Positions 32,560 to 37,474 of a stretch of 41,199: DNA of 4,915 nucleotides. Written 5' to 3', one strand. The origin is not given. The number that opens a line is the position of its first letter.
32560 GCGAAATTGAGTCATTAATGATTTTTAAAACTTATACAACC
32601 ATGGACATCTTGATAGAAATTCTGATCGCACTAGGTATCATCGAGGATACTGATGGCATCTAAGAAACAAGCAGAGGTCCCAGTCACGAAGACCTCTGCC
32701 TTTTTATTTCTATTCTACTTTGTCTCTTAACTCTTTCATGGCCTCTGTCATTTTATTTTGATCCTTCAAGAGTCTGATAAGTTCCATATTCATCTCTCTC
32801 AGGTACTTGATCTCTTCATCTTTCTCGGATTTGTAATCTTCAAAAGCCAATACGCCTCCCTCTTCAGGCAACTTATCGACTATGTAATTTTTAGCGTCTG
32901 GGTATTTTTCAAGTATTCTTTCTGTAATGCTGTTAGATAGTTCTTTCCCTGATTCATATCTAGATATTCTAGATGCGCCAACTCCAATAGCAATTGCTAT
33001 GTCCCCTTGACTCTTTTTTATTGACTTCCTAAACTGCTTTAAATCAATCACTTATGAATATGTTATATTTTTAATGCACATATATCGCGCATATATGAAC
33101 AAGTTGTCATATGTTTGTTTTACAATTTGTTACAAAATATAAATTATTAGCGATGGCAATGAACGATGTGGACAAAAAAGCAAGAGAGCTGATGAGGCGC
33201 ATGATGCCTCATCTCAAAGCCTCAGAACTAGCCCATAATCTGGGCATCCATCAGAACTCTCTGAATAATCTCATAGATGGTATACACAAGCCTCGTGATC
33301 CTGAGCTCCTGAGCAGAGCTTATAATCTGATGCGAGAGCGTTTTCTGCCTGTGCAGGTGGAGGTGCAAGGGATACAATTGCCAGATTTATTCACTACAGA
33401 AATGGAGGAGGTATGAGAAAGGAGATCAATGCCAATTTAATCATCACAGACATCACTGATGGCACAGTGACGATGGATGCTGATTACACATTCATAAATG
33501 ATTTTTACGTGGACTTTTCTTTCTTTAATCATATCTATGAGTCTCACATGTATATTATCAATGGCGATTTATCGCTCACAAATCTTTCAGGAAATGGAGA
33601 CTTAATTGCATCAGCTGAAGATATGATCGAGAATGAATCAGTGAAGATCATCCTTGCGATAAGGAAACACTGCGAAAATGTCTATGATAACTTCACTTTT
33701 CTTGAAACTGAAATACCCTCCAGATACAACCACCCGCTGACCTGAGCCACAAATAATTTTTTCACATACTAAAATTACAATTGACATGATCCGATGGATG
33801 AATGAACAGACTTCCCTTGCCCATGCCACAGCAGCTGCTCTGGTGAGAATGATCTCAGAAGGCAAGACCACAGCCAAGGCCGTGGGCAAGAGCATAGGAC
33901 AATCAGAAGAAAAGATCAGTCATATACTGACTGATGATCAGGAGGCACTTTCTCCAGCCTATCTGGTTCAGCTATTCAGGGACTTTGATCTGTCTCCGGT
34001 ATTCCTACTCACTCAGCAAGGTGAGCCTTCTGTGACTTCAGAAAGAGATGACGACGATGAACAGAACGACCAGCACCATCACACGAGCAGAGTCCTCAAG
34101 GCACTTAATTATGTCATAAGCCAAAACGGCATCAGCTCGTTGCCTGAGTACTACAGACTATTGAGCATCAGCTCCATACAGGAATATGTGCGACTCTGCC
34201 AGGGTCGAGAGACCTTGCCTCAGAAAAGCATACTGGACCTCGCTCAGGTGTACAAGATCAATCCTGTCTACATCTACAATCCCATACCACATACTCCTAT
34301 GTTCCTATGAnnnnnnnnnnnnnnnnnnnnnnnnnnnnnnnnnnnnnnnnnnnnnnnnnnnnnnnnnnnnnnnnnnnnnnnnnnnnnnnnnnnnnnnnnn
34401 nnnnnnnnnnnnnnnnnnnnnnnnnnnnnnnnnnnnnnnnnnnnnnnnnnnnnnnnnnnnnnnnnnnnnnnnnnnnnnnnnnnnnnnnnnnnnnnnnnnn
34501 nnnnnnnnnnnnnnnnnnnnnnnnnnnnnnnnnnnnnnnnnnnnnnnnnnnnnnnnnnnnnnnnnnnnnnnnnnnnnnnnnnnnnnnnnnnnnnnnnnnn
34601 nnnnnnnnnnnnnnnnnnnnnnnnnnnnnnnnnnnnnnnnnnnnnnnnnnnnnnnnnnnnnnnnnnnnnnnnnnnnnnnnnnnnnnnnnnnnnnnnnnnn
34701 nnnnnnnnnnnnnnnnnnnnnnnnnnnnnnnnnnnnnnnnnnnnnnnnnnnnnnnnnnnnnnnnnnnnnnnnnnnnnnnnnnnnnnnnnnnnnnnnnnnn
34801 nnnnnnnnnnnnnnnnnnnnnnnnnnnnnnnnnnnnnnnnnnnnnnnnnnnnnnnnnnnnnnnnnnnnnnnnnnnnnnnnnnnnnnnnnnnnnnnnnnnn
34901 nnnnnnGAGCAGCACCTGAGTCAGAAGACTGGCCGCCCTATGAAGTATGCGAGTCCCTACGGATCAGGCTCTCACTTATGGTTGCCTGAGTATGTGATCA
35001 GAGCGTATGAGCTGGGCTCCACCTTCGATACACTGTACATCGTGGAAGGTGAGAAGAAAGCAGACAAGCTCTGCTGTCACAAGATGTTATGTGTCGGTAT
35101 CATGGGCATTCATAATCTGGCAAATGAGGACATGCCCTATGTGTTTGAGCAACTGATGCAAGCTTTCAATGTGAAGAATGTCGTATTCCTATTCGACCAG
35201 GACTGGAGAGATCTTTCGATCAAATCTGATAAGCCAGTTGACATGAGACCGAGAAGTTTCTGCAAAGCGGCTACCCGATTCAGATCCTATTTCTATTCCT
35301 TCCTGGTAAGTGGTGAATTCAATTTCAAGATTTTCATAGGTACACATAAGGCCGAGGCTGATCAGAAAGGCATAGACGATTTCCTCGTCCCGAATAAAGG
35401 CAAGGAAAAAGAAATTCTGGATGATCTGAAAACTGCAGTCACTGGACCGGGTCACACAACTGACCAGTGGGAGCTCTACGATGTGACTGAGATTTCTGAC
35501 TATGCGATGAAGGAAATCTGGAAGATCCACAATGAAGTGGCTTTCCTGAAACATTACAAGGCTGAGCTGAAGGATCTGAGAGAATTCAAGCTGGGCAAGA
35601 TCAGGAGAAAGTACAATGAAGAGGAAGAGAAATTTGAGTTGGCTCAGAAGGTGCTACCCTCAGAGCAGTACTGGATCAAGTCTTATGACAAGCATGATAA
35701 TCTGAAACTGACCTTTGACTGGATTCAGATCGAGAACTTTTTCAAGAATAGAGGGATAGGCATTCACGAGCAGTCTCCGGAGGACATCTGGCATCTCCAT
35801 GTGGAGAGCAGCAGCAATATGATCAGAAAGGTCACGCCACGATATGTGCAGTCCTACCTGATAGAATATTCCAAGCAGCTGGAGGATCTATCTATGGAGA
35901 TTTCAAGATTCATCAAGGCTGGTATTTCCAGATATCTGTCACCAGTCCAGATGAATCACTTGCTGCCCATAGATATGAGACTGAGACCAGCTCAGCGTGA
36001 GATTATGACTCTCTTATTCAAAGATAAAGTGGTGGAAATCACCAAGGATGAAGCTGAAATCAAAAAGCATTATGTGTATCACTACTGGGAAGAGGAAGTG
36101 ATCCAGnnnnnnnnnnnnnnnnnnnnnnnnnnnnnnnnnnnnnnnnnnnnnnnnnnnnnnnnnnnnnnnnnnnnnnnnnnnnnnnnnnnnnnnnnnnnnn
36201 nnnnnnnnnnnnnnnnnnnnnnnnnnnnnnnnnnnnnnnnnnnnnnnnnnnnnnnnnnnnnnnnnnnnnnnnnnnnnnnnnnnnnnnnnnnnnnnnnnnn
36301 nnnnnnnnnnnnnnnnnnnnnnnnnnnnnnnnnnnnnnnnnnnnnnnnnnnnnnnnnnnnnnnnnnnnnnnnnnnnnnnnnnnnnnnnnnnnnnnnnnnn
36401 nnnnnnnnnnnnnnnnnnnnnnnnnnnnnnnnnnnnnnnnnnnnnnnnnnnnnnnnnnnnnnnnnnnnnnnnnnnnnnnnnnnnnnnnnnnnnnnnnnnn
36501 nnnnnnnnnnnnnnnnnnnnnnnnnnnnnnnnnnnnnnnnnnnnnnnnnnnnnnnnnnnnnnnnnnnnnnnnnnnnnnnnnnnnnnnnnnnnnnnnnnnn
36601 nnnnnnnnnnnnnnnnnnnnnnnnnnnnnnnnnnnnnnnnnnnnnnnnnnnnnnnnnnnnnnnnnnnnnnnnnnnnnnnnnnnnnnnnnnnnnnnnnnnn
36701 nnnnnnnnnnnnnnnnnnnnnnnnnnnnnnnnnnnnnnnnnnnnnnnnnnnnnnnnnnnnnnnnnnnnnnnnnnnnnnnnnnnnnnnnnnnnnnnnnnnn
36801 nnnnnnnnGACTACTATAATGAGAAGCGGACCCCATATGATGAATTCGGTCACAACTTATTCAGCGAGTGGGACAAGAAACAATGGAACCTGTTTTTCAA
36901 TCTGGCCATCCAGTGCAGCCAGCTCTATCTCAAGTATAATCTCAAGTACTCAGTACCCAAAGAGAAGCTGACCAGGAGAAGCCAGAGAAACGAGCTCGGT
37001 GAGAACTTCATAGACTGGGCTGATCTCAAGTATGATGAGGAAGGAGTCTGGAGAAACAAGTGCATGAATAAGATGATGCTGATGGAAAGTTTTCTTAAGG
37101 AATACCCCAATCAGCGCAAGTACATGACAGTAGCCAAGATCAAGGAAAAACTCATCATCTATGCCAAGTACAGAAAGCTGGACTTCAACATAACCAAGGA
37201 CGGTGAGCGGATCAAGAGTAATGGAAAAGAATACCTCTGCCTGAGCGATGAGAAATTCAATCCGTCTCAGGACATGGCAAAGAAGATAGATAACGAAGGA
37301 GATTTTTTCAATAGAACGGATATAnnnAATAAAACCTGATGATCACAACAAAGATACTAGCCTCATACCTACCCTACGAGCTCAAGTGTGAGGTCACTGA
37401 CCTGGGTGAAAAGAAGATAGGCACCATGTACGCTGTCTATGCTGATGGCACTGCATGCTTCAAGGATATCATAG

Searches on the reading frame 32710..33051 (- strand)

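Call 9: search_protein_families(library=pfam, proteins=[window:32710-33051:-], max_evalue=0.01)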
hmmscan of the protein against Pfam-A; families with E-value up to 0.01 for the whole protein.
window:32710-33051:- (113 aa): 5 families
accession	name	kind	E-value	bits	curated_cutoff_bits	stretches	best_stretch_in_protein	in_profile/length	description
PF01381.28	HTH_3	-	5e-06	26.9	23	1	4-40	1-38/55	Helix-turn-helix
PF13560.12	HTH_31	-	1.5e-05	25.7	27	1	4-48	6-52/64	Helix-turn-helix domain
PF22495.2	HTH_92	-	0.00015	21.5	27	1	6-43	2-39/45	RsaL-like HTH domain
PF12844.13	HTH_19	-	0.00019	21.7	30.2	1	4-58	4-59/64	Helix-turn-helix domain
PF15731.11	MqsA_antitoxin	-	0.00025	21.6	30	1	4-52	74-125/131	Antitoxin component of bacterial toxin-antitoxin system, MqsA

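Call 10: search_protein_families(library=phrogs, proteins=[window:32710-33051:-], max_evalue=0.001)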
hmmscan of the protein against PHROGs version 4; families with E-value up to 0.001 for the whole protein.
window:32710-33051:- (113 aa): 3 families
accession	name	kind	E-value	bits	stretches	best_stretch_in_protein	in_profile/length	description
phrog_8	-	transcription regulation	7.2e-06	26.7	1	4-102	81-172/346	transcriptional regulator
phrog_1124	-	transcription regulation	0.0003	21.4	1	4-53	13-62/177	transcriptional regulator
phrog_3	-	transcription regulation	0.00076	20.4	1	4-102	93-179/430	transcriptional repressor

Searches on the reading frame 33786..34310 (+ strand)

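Call 29: search_protein_families(library=phrogs, proteins=[window:33786-34310:+], max_evalue=0.001)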
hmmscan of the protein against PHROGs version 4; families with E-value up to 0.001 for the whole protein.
window:33786-34310:+ (174 aa): 1 family
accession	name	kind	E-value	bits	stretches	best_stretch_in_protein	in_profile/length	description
phrog_9710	-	unknown function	6.6e-05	23.9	0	35-80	35-81/95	-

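Call 30: search_protein_families(library=pfam, proteins=[window:33786-34310:+], max_evalue=0.05)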
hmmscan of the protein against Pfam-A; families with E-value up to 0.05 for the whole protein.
window:33786-34310:+ (174 aa): 1 family
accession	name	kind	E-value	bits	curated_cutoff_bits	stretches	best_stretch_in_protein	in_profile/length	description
PF13560.12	HTH_31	-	0.049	14.4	27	0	29-63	16-50/64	Helix-turn-helix domain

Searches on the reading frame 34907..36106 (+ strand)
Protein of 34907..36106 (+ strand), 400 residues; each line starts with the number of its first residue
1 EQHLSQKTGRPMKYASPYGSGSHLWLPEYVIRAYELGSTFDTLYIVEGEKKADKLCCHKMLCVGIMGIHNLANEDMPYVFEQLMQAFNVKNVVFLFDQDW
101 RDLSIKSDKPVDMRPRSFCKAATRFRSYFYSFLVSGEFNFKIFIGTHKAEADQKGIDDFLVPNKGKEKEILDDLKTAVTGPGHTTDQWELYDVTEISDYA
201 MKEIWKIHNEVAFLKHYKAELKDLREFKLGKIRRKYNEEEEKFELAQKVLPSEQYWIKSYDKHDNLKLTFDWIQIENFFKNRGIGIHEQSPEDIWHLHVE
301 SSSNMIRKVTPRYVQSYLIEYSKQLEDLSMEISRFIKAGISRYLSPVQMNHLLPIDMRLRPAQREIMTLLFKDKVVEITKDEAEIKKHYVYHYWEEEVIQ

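Call 87: search_protein_families(library=pfam, proteins=[window:34907-36106:+], max_evalue=1)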
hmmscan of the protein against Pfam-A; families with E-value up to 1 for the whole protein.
window:34907-36106:+ (400 aa): 1 family
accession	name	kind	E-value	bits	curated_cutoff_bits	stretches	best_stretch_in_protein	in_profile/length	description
PF12965.13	DUF3854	-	5.5e-07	30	23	1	43-104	13-84/130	Domain of unknown function (DUF3854)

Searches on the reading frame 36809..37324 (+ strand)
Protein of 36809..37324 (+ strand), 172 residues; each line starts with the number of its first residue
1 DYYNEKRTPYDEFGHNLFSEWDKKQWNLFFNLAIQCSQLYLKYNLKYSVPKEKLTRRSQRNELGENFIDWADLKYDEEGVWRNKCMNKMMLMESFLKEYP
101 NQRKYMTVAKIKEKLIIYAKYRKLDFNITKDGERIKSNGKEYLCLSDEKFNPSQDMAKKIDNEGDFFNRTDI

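Call 56: predict_structure(alignment_id=A2)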
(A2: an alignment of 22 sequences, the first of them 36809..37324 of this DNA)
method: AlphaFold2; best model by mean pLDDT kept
length: 172 residues; sequences in the alignment: 22
mean_pLDDT: 86.9   pTM: 0.67
mean pLDDT of the five models: 86.9, 85.7, 85.5, 84.9, 82.6
residues with pLDDT >= 90: 95; 70-90: 57; 50-70: 17; < 50: 3
segments of 3 or more residues with pLDDT < 50: 170-172
pLDDT, mean of each block of 10 residues (from residue 1): 73 72 86 87 70 90 97 93 94 97 96 97 94 92 94 80 75 39
secondary structure, 60 per line:
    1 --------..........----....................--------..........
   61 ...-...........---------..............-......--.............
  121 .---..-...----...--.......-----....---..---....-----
elements in order: H9-18 H23-42 H51-63 H65-75 E85-87 H88-98 H100-105 H108-121 E135-137 E140-146 H152-155 H164-167

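Call 59: fold_search(model_id=the predicted structure, library=pdb)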
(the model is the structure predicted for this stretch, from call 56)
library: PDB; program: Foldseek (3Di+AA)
matches with E <= 10: 157; with E <= 0.001: 0
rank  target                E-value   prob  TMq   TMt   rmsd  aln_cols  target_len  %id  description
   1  2kko_MODEL_1_A        4.1e-01  0.47  0.27  0.38   5.4       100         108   10  Solution NMR structure of the homodimeric winged helix-turn-helix DNA-binding domain (fragment 1-100) Mb0332 f (released 2009-08-11)
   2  5nl9_A                4.6e-01  0.47  0.29  0.34   6.3       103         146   12  Crystal structure of a peroxide stress regulator from Leptospira interrogans (released 2017-11-22)
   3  1r22_B                5.2e-01  0.51  0.32  0.48   7.7       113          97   11  Crystal structure of the cyanobacterial metallothionein repressor SmtB (C14S/C61S/C121S mutant) in the Zn2alpha5-form (released 2004-05-18)
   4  1sd4_A                5.9e-01  0.15  0.21  0.27   9.2        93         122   13  Crystal Structure of a SeMet derivative of BlaI at 2.0 A (released 2004-08-10)
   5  4k2e_B                7.1e-01  0.35  0.28  0.44   5.5       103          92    8  HlyU from Vibrio cholerae N16961 (released 2014-04-30)
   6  7p6f_DDD              7.1e-01  0.30  0.26  0.40   4.3        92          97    6  1.93 A resolution X-ray crystal structure of the transcriptional regulator SrnR from Streptomyces griseus (released 2022-05-25)
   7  9a4a_B                7.1e-01  0.25  0.25  0.28  13.3       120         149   11  Model of YLAN-FUR by crosslinking MS and deep learning (released 2024-09-18)
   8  6cmv_D                8.1e-01  0.28  0.22  0.32   3.8        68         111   16  Crystal structure of Archaeal Biofilm Regulator (AbfR2) from Sulfolobus acidocaldarius (released 2018-11-14)
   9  9ire_B                8.1e-01  0.25  0.26  0.30   8.9       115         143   14  CRYSTAL STRUCTURE OF Bacillus cereus FERRIC UPTAKE REGULATOR (released 2025-07-23)
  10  6o8o_D                9.1e-01  0.25  0.25  0.39   6.2       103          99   14  Crystal Structure of C9S disulfide state of Sulfide-responsive transcriptional repressor (SqrR) from Rhodobacter capsu (released 2020-04-01)
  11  1r23_A                9.1e-01  0.23  0.27  0.39   6.6       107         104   11  Crystal structure of the cyanobacterial metallothionein repressor SmtB in the Zn1-form (one Zn(II) per dimer) (released 2004-05-18)
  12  5ywj                  9.1e-01  0.16  0.26  0.35   8.1       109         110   16  Global regulatory element SarX (released 2018-12-05)
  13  2xig_C                9.1e-01  0.14  0.21  0.23  13.2       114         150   11  The structure of the Helicobacter pylori ferric uptake regulator Fur reveals three functional metal binding sites (released 2011-01-19)
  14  6cda                  9.7e-01  0.23  0.27  0.40   5.0       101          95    9  Crystal structure of L34A CzrA in the Zn(II)bound state (released 2018-07-11)
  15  6cdb_B                1.0e+00  0.23  0.27  0.41   5.0       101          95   10  Crystal Structure of V66L CzrA in the Zn(II)bound state (released 2018-07-11)
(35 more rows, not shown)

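Call 87: search_protein_families(library=pfam, proteins=[window:36809-37324:+], max_evalue=1)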
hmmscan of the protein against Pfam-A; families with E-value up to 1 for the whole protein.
window:36809-37324:+ (172 aa): 0 families

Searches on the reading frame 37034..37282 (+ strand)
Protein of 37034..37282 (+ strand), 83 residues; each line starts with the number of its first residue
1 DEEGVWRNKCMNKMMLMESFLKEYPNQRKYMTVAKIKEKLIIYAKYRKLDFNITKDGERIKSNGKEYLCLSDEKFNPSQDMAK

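Call 69: predict_structure(alignment_id=A3)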
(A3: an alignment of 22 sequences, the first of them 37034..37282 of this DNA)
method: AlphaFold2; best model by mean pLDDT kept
length: 83 residues; sequences in the alignment: 22
mean_pLDDT: 87.2   pTM: 0.72
mean pLDDT of the five models: 87.2, 86.1, 85.2, 85.1, 85.1
residues with pLDDT >= 90: 60; 70-90: 14; 50-70: 7; < 50: 2
segments of 3 or more residues with pLDDT < 50: none
pLDDT, mean of each block of 10 residues (from residue 1): 73 92 94 93 93 92 92 81 47
secondary structure, 60 per line:
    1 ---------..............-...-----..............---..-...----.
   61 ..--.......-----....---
elements in order: E10-12 H13-23 H33-46 E60-62 E65-71 H77-80

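Call 73: fold_search(model_id=the predicted structure, library=pdb)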
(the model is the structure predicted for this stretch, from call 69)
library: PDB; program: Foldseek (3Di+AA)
matches with E <= 10: 129; with E <= 0.001: 0
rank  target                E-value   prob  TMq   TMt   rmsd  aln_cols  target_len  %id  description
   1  3jth_A                1.3e+00  0.33  0.43  0.39   3.9        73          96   12  Crystal structure of a transcriptional regulator HlyU from Vibrio vulnificus CMCP6 (released 2010-03-16)
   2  4ooi_B                1.6e+00  0.20  0.39  0.35   5.0        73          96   11  Reduced HlyU from Vibrio cholerae N16961 (released 2014-12-31)
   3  6uvu_A                1.7e+00  0.28  0.37  0.29   3.8        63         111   11  Crystal structure of the AntR antimony-specific transcriptional repressor (released 2020-11-04)
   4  1sax_A                2.5e+00  0.20  0.42  0.32   4.5        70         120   14  Three-dimensional structure of s.aureus methicillin-resistance regulating transcriptional repressor meci in complex wi (released 2004-04-27)
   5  3jth_B                2.7e+00  0.23  0.45  0.42   3.6        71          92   10  Crystal structure of a transcriptional regulator HlyU from Vibrio vulnificus CMCP6 (released 2010-03-16)
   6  3l09_A                2.8e+00  0.13  0.39  0.16   4.7        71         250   14  Crystal structure of Putative transcriptional regulator (JANN_22DEC04_CONTIG27_REVISED_GENE3569) from Jannaschia sp. C (released 2010-01-12)
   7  1okr_A                2.8e+00  0.10  0.34  0.27   4.6        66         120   14  Three-dimensional structure of S.aureus methicillin-resistance regulating transcriptional repressor MecI. (released 2003-10-09)
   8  6o8k                  3.0e+00  0.15  0.37  0.34   4.5        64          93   14  Crystal Structure of apo and reduced Sulfide-responsive transcriptional repressor (SqrR) from Rhodobacter capsulatus. (released 2020-04-01)
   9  4k2e_B                3.0e+00  0.12  0.35  0.32   5.0        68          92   12  HlyU from Vibrio cholerae N16961 (released 2014-04-30)
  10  5znx                  3.2e+00  0.16  0.44  0.39   3.9        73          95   12  Crystal structure of CM14-treated HlyU from Vibrio vulnificus (released 2019-04-10)
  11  1sd4_A                3.2e+00  0.11  0.35  0.26   5.2        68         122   12  Crystal Structure of a SeMet derivative of BlaI at 2.0 A (released 2004-08-10)
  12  8yp4_B                3.2e+00  0.02  0.19  0.06   2.4        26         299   15  Structure of MAP2K1 complexed with 5Z7-oxozeaenol (released 2025-01-22)
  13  3m8e_A                3.4e+00  0.11  0.34  0.29   4.3        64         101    9  Protein structure of Type III plasmid segregation TubR (released 2010-07-07)
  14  3a4c                  3.4e+00  0.10  0.32  0.27   4.7        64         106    9  Crystal structure of cdt1 C terminal domain (released 2009-10-13)
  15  4i7h_A                3.4e+00  0.08  0.34  0.23   4.8        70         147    8  Structural basis for peroxide sensing and gene regulation by PerR from Streptococcus pyogenes (released 2013-05-08)
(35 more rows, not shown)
